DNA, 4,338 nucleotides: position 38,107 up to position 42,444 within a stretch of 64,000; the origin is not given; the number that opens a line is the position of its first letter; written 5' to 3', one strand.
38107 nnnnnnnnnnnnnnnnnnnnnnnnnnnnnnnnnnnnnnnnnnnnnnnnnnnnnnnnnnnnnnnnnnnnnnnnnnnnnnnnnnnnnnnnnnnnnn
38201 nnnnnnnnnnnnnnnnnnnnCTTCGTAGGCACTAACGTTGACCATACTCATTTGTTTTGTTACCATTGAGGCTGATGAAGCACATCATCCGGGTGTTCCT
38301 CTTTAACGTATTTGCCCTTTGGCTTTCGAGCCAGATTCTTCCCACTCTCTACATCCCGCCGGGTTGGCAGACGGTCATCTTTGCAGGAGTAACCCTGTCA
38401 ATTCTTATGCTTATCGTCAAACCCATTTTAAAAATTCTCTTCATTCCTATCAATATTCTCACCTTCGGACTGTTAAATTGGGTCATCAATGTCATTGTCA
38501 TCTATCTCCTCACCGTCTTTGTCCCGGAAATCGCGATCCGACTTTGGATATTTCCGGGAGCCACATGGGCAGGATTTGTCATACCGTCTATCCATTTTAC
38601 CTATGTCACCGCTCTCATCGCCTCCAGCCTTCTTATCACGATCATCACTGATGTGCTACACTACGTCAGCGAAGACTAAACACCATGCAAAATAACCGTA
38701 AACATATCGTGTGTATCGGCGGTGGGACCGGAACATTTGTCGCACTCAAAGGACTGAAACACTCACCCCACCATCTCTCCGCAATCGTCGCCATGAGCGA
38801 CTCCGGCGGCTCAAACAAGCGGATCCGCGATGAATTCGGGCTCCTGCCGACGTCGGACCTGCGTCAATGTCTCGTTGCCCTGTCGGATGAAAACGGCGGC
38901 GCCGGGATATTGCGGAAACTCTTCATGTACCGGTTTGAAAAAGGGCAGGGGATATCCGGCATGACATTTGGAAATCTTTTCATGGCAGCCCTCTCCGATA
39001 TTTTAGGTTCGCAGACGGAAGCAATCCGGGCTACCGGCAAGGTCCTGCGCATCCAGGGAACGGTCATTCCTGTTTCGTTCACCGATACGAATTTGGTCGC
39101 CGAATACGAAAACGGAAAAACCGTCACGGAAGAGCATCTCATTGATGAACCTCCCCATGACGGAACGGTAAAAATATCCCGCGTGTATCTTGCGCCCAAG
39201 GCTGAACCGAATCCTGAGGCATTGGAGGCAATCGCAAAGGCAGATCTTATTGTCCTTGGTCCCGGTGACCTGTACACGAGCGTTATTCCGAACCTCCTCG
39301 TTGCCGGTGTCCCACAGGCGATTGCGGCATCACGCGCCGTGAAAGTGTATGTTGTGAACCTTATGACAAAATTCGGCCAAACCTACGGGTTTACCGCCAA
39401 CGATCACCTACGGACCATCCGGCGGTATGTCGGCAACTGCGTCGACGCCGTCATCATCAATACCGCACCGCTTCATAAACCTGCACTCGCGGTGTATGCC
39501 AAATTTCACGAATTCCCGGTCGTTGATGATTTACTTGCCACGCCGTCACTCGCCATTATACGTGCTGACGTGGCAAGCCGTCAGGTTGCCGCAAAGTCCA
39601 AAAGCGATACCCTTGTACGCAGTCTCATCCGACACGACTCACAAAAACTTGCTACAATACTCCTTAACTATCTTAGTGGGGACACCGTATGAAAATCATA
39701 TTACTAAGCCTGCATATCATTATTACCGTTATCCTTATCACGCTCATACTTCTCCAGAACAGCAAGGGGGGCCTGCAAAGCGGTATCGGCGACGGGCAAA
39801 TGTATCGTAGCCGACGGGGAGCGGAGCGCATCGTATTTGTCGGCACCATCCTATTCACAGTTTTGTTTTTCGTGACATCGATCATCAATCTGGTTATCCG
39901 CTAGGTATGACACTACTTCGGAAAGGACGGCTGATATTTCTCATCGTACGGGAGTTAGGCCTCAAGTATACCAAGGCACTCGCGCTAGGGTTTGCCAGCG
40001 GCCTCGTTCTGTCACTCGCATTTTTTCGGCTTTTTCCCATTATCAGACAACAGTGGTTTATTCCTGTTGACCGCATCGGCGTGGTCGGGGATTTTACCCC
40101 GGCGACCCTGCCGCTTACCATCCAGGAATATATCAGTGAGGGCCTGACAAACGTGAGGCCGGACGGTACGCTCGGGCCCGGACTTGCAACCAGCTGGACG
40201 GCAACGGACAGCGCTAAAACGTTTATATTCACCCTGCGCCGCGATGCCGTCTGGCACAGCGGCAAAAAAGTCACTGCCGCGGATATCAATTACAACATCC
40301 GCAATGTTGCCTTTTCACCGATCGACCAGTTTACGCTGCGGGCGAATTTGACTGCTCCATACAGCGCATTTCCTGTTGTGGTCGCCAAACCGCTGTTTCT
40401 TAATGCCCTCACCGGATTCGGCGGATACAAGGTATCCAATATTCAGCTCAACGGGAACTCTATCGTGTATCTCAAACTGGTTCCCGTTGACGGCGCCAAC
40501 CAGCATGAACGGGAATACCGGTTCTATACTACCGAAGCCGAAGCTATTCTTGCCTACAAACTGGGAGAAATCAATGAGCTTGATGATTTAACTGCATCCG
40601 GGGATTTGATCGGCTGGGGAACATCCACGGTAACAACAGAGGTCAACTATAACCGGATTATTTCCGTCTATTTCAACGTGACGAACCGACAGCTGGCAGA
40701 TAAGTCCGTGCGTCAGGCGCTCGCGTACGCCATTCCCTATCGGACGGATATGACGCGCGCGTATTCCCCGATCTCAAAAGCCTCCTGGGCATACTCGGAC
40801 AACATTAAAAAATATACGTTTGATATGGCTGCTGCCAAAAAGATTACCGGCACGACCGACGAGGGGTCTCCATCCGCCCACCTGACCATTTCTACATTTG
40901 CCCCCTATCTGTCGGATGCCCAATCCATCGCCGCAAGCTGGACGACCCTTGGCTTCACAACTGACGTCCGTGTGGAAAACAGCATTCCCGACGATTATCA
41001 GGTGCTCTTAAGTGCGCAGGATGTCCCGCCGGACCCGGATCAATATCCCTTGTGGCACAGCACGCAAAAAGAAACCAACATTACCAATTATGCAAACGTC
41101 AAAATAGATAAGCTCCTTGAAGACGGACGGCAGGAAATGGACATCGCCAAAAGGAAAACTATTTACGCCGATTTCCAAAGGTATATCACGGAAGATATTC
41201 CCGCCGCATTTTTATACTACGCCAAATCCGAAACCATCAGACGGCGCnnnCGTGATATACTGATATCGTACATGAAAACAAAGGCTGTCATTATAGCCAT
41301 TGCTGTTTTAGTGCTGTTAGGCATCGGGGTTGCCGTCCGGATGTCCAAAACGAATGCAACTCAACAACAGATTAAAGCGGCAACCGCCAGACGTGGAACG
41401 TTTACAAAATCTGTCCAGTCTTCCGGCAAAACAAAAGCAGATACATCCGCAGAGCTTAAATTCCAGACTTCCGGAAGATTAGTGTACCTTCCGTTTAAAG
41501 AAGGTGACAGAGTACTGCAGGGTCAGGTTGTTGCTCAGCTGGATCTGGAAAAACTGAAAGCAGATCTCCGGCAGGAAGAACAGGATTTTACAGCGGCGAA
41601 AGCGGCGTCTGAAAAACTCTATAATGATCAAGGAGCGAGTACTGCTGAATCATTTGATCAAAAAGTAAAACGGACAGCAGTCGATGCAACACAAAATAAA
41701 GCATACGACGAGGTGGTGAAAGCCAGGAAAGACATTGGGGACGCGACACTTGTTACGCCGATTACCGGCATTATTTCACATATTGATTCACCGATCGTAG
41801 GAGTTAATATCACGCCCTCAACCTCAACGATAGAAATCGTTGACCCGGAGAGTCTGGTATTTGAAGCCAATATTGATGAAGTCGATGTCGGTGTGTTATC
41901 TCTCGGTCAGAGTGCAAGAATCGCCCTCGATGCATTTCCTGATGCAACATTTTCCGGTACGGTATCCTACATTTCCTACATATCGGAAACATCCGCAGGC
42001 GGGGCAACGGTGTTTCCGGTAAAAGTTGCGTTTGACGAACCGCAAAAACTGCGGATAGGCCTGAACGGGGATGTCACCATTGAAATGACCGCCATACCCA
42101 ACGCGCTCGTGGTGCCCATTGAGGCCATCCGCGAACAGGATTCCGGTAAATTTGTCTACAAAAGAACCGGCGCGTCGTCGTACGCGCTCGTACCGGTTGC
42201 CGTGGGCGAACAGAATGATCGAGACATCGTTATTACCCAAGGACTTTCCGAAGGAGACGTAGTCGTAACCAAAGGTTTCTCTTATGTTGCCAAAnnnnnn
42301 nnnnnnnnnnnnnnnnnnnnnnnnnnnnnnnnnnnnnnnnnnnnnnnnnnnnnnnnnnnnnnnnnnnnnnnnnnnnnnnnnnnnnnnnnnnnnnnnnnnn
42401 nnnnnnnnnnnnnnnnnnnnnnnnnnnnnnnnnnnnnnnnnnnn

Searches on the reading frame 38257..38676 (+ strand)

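Call 65: search_protein_families(library=pfam, proteins=[window:38257-38676:+], max_evalue=0.1)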
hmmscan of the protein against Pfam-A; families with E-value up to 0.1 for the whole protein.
window:38257-38676:+ (140 aa): 1 family
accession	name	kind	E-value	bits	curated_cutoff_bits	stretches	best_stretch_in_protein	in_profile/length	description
PF04020.18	Phage_holin_4_2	-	4.6e-15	56.5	28.8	1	9-108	3-98/105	Mycobacterial 4 TMS phage holin, superfamily IV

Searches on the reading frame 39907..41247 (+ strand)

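Call 9: search_protein_families(library=pfam, proteins=[window:39907-41247:+], max_evalue=0.1)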
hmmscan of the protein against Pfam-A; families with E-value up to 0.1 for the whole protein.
window:39907-41247:+ (447 aa): 1 family
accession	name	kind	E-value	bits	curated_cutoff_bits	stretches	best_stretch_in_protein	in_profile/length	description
PF00496.27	SBP_bac_5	-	5.1e-24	85.5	32.4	1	89-378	2-354/368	Bacterial extracellular solute-binding proteins, family 5 Middle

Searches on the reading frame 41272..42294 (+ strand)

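Call 65: search_protein_families(library=pfam, proteins=[window:41272-42294:+], max_evalue=0.1)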
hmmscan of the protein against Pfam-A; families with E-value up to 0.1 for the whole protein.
window:41272-42294:+ (341 aa): 4 families
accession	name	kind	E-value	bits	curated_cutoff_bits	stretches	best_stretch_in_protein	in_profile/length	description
PF16576.10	HlyD_D23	-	2.6e-15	56.7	30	1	45-235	3-185/214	Barrel-sandwich domain of CusB or HlyD membrane-fusion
PF13437.12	HlyD_3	-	8.8e-11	42.9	22.2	1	159-261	1-104/106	HlyD family secretion protein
PF00529.27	CusB_dom_1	-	6e-06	26.9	26.5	1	42-270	12-87/89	Cation efflux system protein CusB domain 1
PF13533.13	Biotin_lipoyl_2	-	0.0053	17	29.8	1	62-91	3-32/32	Biotin-lipoyl like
